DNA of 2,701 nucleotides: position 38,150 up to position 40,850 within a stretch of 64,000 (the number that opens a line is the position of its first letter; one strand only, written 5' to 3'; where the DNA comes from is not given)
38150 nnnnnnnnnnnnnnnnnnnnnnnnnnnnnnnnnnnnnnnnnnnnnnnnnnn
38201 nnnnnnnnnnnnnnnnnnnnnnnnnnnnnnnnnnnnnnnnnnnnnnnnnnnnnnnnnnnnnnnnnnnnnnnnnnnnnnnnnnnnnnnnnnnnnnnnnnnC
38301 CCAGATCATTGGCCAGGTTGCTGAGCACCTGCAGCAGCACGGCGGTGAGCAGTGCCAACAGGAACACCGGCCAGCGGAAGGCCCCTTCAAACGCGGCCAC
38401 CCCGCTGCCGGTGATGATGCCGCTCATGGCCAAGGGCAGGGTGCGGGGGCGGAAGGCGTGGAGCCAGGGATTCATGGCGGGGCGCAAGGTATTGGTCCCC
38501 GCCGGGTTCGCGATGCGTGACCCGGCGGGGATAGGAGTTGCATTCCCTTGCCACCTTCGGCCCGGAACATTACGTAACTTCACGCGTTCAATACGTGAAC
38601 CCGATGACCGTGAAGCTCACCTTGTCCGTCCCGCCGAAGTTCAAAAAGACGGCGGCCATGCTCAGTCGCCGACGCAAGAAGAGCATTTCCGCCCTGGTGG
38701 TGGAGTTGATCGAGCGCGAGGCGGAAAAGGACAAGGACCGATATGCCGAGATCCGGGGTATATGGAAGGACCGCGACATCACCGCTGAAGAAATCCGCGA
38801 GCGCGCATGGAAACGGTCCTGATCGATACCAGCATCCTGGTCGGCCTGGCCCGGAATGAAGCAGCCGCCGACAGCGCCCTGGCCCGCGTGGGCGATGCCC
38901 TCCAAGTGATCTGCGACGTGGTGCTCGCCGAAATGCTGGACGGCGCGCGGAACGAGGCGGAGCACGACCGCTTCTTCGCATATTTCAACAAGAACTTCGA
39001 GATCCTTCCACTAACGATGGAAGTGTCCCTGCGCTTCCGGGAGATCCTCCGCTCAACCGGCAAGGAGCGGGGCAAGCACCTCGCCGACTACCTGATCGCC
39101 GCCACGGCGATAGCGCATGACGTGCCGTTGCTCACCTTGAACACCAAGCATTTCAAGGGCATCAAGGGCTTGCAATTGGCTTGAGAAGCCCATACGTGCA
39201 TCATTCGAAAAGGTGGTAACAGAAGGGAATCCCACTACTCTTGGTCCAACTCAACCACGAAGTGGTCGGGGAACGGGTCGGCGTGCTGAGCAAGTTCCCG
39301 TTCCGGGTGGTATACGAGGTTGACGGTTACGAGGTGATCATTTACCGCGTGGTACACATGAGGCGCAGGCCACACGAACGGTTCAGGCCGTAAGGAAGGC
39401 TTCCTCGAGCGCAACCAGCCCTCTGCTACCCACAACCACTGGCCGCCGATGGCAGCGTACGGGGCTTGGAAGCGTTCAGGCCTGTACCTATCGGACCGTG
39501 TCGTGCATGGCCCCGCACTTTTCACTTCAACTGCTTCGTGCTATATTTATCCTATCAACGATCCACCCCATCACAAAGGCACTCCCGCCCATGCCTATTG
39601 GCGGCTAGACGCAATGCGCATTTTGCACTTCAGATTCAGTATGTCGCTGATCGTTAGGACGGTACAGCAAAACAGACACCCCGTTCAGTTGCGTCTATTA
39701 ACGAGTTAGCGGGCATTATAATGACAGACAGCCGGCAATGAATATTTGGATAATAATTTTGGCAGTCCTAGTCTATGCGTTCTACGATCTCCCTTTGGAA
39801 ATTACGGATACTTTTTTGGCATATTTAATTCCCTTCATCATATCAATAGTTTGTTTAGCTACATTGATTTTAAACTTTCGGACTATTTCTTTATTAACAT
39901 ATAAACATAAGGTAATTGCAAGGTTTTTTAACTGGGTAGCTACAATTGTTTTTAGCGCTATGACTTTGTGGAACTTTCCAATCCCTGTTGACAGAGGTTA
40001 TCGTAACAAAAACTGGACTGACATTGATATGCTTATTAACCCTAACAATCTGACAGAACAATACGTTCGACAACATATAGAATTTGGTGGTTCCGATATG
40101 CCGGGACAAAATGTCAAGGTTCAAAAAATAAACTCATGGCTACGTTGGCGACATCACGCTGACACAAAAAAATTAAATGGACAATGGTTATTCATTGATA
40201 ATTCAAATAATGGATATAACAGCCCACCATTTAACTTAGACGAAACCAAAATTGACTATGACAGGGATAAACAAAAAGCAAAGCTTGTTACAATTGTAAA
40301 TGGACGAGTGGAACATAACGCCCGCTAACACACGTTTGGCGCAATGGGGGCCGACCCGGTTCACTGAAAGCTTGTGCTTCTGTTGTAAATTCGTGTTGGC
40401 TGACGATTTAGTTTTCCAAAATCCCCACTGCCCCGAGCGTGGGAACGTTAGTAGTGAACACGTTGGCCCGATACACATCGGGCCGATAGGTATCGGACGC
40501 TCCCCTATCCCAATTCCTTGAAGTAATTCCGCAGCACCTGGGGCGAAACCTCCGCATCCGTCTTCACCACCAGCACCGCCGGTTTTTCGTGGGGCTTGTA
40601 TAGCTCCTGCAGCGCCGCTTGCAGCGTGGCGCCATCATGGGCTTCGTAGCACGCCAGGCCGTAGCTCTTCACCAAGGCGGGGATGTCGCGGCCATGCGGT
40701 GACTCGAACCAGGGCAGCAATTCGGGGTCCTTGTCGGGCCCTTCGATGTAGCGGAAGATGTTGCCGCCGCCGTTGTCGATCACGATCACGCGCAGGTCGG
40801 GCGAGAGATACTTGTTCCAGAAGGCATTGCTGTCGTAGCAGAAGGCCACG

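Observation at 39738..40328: AT-rich 196-aa membrane protein of unknown function next to toxin-antitoxin genes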

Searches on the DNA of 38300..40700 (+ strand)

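Call 81: search_rna_families(source=window, start=38300, end=40700, threshold=evalue, max_evalue=1)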
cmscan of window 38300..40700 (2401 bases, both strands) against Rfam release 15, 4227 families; matches with E-value up to 1: 0.
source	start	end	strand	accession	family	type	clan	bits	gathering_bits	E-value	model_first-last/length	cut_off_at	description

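Call 88: search_with_rna_model(model_id=R1, sources=[L005, L008, L024, L026, L007], filters=off, max_evalue=10)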
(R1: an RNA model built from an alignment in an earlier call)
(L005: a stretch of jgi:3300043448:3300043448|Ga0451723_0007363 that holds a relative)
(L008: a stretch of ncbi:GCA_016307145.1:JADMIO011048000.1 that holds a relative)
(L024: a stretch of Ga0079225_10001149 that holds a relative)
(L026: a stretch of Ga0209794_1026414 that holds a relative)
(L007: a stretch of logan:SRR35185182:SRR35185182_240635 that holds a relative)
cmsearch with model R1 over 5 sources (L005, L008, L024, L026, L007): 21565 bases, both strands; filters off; matches with E-value up to 10: 16.
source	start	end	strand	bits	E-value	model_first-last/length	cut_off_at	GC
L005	2732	2802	+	13.2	0.63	1-60/60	no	0.27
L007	888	941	+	12.4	0.96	1-60/60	no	0.56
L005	2606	2659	+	11.3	1.7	1-60/60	no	0.57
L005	3349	3378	+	10.9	2.1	1-60/60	no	0.4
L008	1402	1458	+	10.7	2.3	1-60/60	no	0.49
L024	9606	9628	-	10.2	3.1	1-60/60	no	0.13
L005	4060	4084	+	10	3.4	1-60/60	no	0.24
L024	4485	4542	-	9.8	3.7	1-60/60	no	0.31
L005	1521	1567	-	9.8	3.7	1-60/60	no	0.26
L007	1424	1470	-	9.8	3.7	1-60/60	no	0.26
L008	823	851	+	9.6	4.2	1-60/60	no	0.62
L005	4060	4084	-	9.3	4.8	1-60/60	no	0.24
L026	233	290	+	8.4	7.6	1-60/60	no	0.47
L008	489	517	+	8.2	8.4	1-60/60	no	0.48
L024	9319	9357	-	8.2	8.6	8-53/60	no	0.44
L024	59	116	+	7.9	9.7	1-60/60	no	0.4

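Call 92: build_rna_model(alignment_id=A6, structure=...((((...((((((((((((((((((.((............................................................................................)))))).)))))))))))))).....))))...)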
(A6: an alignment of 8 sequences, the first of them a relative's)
Model R2 built from alignment A6 (8 sequences, 156 columns); structure: as given.
model positions 132; base pairs 24; branch points 0; effective number of sequences 7.98; information 0.59 bits per position. Calibrated on 0.2 Mb of random sequence (short: E-values are rough).
structure used (alignment columns):
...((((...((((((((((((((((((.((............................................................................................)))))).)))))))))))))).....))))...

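Call 93: search_with_rna_model(model_id=R2, source=window, filters=off, max_evalue=10, show_alignments=2)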
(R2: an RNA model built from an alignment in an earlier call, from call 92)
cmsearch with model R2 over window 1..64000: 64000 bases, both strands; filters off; matches with E-value up to 10: 1.
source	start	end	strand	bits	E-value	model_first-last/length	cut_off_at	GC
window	40323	40453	+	39.2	1.8e-06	1-132/132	no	0.52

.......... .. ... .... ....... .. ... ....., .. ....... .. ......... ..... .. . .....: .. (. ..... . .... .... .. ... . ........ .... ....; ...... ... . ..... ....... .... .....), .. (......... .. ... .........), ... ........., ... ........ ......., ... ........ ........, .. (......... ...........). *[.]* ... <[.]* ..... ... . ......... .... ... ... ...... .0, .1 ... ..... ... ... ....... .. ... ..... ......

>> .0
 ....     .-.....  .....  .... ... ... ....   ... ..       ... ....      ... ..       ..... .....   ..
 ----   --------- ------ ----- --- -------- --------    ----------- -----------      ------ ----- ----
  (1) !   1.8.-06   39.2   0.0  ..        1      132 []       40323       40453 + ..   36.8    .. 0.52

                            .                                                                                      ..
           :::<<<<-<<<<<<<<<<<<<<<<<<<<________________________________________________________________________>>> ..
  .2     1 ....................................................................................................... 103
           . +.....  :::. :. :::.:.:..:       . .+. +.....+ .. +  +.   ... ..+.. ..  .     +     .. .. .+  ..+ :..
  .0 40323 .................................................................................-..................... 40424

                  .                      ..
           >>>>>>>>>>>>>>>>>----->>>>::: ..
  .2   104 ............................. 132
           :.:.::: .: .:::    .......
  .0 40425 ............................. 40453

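Call 94: search_with_rna_model(model_id=R2, sources=[L001, L003, L004, L005, L006, L007, L008, L009, L011, L016, L017, L018, L019, L021, L024, L025, L026], filters=default, max_evalue=0.01)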
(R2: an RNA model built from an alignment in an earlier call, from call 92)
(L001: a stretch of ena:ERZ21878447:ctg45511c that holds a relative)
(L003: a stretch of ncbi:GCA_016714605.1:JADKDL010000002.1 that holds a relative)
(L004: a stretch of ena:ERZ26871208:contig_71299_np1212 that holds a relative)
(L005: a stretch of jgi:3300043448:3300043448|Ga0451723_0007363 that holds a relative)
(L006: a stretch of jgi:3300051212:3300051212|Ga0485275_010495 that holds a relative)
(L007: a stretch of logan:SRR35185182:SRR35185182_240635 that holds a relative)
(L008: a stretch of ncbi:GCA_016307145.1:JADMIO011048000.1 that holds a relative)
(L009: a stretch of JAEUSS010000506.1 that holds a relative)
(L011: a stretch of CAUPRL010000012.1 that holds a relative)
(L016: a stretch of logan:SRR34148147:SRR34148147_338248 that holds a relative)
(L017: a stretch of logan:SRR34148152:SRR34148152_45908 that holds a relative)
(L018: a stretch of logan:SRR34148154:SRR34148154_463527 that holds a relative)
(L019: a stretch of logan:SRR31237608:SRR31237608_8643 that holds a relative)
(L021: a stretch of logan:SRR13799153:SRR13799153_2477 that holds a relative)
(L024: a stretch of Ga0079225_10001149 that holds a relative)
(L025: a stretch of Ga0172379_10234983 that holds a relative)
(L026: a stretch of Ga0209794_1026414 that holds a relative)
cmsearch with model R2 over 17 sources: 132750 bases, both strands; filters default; matches with E-value up to 0.01: 27.
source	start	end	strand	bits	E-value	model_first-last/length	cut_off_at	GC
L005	1788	1919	+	131.1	2.3e-26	1-132/132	no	0.46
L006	1007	1138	+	131.1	2.3e-26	1-132/132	no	0.46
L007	1691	1822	+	130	4.1e-26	1-132/132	no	0.45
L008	1327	1458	+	114.2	1.2e-22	1-132/132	no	0.47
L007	70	201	+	113.1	2.2e-22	1-132/132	no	0.44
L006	4019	4150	+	106.4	6.2e-21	1-132/132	no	0.42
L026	158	290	+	106.1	7.5e-21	1-132/132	no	0.44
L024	4451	4582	+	106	7.9e-21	1-132/132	no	0.41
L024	727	858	+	98.9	2.8e-19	1-132/132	no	0.42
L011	9816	9939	+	96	1.2e-18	1-132/132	no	0.36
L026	494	622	+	80.1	3.9e-15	1-132/132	no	0.47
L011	8932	9055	+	76.3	2.6e-14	1-132/132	no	0.36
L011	6750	6873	+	73.9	8.8e-14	1-132/132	no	0.44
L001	10584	10715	+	71.7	2.7e-13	1-132/132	no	0.4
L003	7840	7975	+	63.9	1.4e-11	1-132/132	no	0.4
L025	1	96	+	51.4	8.1e-09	36-132/132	5'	0.43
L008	2324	2451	+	46.1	1.2e-07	1-132/132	no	0.45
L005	1788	1919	-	45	2e-07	1-132/132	no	0.46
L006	1007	1138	-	45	2e-07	1-132/132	no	0.46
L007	1691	1822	-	44.7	2.4e-07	1-132/132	no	0.45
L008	721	851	+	42.6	6.8e-07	1-132/132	no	0.5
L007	70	201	-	31.2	0.00022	1-132/132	no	0.44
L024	1850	1985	+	28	0.0011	1-132/132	no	0.4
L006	4019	4150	-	25.6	0.0037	1-132/132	no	0.42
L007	811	941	+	25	0.0051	1-132/132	no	0.46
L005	2529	2659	+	24.8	0.0057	1-132/132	no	0.47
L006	1748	1878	+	24.8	0.0057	1-132/132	no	0.47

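Call 111: search_with_rna_model(model_id=R2, sources=[L027, L028], filters=default, max_evalue=0.01)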
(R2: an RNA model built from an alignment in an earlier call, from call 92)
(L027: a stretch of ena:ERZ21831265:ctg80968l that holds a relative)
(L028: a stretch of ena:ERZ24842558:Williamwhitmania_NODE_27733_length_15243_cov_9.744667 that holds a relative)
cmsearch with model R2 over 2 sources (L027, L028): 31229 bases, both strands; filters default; matches with E-value up to 0.01: 14.
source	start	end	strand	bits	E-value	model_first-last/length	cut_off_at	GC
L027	14507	14638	+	81.4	4.8e-16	1-132/132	no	0.45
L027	9074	9205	+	59.8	2.6e-11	1-132/132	no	0.48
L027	5790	5921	+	57.6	8e-11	1-132/132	no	0.52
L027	12731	12861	+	52.1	1.3e-09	1-132/132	no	0.49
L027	9843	9975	+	41.6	2.7e-07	1-132/132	no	0.46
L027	4185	4318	+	39.8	6.7e-07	1-132/132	no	0.43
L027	2738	2870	+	38.4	1.4e-06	1-132/132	no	0.44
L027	9458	9591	+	37.7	2e-06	1-132/132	no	0.43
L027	6941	7073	+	36.7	3.2e-06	1-132/132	no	0.44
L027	16373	16505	+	35.5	5.8e-06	1-132/132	no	0.43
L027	6173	6305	+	35.5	5.9e-06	1-132/132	no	0.44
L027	6557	6689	+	35.5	5.9e-06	1-132/132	no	0.44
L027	1945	2075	+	33.4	1.7e-05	1-132/132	no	0.44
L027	12731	12861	-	23.1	0.0032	1-132/132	no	0.49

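Call 114: search_with_rna_model(model_id=R2, source=window, start=38400, end=40600, filters=off, max_evalue=10, show_alignments=3)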
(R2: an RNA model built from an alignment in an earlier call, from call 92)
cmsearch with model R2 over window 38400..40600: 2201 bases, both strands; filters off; matches with E-value up to 10: 8.
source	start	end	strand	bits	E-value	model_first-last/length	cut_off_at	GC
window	40323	40453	+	39.2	6.3e-08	1-132/132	no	0.52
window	40048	40119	+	7.1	0.75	1-132/132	no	0.42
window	39986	40003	+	5.4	1.8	1-132/132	no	0.44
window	40323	40453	-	5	2.2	1-132/132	no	0.52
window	39696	39711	+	3.9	3.7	1-132/132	no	0.38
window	39696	39711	-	2.5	7.7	1-132/132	no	0.38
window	39996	40032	-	2.3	8.3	1-132/132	no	0.38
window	40040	40150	-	2.2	9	1-132/132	no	0.41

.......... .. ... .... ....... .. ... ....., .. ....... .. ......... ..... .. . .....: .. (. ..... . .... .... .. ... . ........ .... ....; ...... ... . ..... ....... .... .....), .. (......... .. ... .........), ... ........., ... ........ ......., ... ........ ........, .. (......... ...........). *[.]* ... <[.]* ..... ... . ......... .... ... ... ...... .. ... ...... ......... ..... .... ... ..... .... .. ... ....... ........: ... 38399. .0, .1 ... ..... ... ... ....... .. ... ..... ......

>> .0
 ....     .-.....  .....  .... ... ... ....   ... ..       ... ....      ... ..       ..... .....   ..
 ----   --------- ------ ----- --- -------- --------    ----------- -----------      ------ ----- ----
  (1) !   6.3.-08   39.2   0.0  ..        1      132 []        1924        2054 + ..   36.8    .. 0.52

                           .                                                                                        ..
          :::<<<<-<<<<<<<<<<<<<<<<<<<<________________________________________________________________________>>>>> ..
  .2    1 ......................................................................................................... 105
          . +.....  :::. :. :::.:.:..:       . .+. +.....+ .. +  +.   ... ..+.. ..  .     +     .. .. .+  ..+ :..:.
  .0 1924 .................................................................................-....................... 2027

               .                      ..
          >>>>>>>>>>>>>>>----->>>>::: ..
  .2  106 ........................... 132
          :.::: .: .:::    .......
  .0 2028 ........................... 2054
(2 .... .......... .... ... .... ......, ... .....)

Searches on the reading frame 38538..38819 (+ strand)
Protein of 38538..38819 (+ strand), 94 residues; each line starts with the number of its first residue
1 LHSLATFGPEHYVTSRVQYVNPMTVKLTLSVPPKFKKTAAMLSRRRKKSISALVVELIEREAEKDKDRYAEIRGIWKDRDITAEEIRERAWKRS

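Call 4: search_protein_families(library=pfam, proteins=[window:38538-38819:+], max_evalue=1)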
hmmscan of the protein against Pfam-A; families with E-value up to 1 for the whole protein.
window:38538-38819:+ (94 aa): 2 families
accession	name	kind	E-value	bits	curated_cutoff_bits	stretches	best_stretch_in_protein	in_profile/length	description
PF02697.20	VAPB_antitox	-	2.3e-05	25.5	27.9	1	42-88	14-59/69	Putative antitoxin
PF19891.5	DUF6364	-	5.1e-05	24.1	27.3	1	23-89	1-65/70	Family of unknown function (DUF6364)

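Call 5: search_protein_families(library=padloc, proteins=[window:38538-38819:+], max_evalue=1)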
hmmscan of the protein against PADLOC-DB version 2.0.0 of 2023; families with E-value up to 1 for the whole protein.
window:38538-38819:+ (94 aa): 0 families

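Call 8: search_protein_families(library=ncbifam, proteins=[window:38538-38819:+], max_evalue=1)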
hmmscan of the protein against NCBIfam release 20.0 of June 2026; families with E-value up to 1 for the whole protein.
window:38538-38819:+ (94 aa): 1 family
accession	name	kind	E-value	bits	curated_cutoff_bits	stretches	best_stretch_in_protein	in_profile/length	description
NF041824.1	daptide_HExxH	equivalog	0.091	11.9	300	1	12-55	86-129/379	daptide biosynthesis intramembrane metalloprotease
